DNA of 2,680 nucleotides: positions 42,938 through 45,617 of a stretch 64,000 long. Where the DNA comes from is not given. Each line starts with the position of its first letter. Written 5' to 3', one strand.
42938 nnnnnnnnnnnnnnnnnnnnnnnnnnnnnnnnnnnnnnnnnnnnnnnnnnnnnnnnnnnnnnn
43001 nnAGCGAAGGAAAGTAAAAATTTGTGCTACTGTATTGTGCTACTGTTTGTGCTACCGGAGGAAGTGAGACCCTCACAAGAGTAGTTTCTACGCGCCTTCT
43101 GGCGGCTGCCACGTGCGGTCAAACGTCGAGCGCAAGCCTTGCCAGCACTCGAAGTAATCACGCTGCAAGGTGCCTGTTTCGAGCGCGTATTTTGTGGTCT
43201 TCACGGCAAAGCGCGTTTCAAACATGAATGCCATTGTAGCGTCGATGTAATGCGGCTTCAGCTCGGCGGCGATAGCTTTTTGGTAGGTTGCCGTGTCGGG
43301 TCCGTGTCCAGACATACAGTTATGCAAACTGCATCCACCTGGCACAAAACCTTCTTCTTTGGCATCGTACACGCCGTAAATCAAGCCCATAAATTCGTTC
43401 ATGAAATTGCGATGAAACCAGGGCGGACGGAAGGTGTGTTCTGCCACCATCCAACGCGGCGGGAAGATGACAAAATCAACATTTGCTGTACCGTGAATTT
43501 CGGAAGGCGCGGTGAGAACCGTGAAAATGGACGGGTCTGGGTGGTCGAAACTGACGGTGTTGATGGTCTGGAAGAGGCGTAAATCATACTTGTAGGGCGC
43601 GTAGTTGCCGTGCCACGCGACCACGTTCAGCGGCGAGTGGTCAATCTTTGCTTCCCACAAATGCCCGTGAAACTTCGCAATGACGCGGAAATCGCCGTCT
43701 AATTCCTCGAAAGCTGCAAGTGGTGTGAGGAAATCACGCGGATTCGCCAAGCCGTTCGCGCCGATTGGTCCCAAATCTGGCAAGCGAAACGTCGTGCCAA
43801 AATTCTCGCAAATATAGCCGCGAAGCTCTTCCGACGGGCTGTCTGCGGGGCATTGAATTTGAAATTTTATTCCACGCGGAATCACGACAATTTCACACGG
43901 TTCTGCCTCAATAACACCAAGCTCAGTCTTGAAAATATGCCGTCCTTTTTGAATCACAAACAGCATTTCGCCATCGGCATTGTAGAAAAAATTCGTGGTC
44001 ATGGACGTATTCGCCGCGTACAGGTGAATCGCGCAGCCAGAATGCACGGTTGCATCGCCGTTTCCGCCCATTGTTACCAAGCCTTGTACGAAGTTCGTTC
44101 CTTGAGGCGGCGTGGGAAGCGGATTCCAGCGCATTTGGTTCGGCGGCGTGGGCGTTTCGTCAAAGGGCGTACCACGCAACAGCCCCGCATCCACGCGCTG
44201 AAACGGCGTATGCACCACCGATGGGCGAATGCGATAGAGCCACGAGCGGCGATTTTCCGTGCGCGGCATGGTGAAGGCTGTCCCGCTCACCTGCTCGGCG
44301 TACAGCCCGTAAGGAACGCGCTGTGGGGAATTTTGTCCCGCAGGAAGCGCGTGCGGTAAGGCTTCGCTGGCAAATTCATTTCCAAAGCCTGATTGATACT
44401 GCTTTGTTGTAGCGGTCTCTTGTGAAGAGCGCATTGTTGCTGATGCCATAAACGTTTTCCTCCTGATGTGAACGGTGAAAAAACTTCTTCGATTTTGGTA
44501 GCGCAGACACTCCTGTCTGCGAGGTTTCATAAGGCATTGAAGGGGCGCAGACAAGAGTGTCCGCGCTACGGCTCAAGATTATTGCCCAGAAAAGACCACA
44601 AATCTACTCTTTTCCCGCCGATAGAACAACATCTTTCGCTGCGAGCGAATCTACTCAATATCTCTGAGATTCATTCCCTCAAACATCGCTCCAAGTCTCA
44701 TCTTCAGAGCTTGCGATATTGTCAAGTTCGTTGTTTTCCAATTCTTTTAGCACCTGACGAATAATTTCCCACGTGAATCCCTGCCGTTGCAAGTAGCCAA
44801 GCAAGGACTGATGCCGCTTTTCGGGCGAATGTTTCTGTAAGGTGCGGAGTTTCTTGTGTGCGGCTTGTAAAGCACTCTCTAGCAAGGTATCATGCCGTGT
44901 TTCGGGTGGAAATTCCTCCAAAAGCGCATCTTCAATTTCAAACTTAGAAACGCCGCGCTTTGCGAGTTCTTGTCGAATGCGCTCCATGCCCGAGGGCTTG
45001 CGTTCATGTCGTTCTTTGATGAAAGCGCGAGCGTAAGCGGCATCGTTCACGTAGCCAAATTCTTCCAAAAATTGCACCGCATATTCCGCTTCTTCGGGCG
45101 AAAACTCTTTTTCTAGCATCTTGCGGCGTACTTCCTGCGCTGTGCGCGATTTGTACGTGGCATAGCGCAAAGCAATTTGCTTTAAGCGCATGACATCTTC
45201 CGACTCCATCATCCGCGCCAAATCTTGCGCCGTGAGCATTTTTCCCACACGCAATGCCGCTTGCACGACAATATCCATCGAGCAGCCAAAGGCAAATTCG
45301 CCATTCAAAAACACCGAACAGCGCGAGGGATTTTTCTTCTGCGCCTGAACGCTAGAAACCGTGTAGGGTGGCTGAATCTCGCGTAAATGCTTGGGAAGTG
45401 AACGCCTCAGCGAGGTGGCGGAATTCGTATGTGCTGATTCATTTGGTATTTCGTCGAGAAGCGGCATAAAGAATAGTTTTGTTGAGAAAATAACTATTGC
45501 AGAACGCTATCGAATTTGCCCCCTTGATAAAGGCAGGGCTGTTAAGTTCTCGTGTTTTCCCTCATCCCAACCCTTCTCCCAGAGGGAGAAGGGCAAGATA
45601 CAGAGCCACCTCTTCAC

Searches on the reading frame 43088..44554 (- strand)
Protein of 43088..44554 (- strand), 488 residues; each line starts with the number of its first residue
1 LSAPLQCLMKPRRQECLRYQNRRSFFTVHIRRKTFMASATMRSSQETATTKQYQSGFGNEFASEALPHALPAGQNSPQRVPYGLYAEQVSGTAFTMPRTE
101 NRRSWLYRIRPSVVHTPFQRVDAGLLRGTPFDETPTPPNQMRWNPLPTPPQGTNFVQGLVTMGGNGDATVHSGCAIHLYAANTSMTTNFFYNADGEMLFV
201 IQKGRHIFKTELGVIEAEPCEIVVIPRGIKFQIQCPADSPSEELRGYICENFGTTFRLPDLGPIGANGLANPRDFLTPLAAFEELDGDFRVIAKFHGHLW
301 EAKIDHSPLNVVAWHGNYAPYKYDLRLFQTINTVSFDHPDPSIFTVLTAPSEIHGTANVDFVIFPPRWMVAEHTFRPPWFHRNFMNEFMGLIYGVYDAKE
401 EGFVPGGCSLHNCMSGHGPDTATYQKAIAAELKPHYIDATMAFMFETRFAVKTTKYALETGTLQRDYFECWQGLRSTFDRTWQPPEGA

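Call 9: search_protein_families(library=pfam, proteins=[window:43088-44554:-])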
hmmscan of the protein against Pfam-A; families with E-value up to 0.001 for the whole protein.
window:43088-44554:- (488 aa): 2 families
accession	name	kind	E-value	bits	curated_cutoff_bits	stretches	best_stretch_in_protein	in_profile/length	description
PF20510.4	HgmA_N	-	1e-122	409.2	20.2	1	52-325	1-273/273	Homogentisate 1,2-dioxygenase N-terminal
PF04209.19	HgmA_C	-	1.2e-80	269.1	21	1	327-478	2-153/153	Homogentisate 1,2-dioxygenase C-terminal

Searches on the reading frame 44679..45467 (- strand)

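Call 9: search_protein_families(library=pfam, proteins=[window:44679-45467:-])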
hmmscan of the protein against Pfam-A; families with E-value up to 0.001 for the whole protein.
window:44679-45467:- (262 aa): 3 families
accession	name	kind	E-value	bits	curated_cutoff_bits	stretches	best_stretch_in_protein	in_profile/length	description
PF21982.2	RecX_HTH1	-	1.6e-15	57.2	26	1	96-134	2-40/40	RecX, first three-helix domain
PF02631.22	RecX_HTH2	-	4e-13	49.8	26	1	141-182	1-42/42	RecX, second three-helix domain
PF21981.2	RecX_HTH3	-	1.9e-11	44.4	26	1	196-240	4-48/48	RecX, third three-helix domain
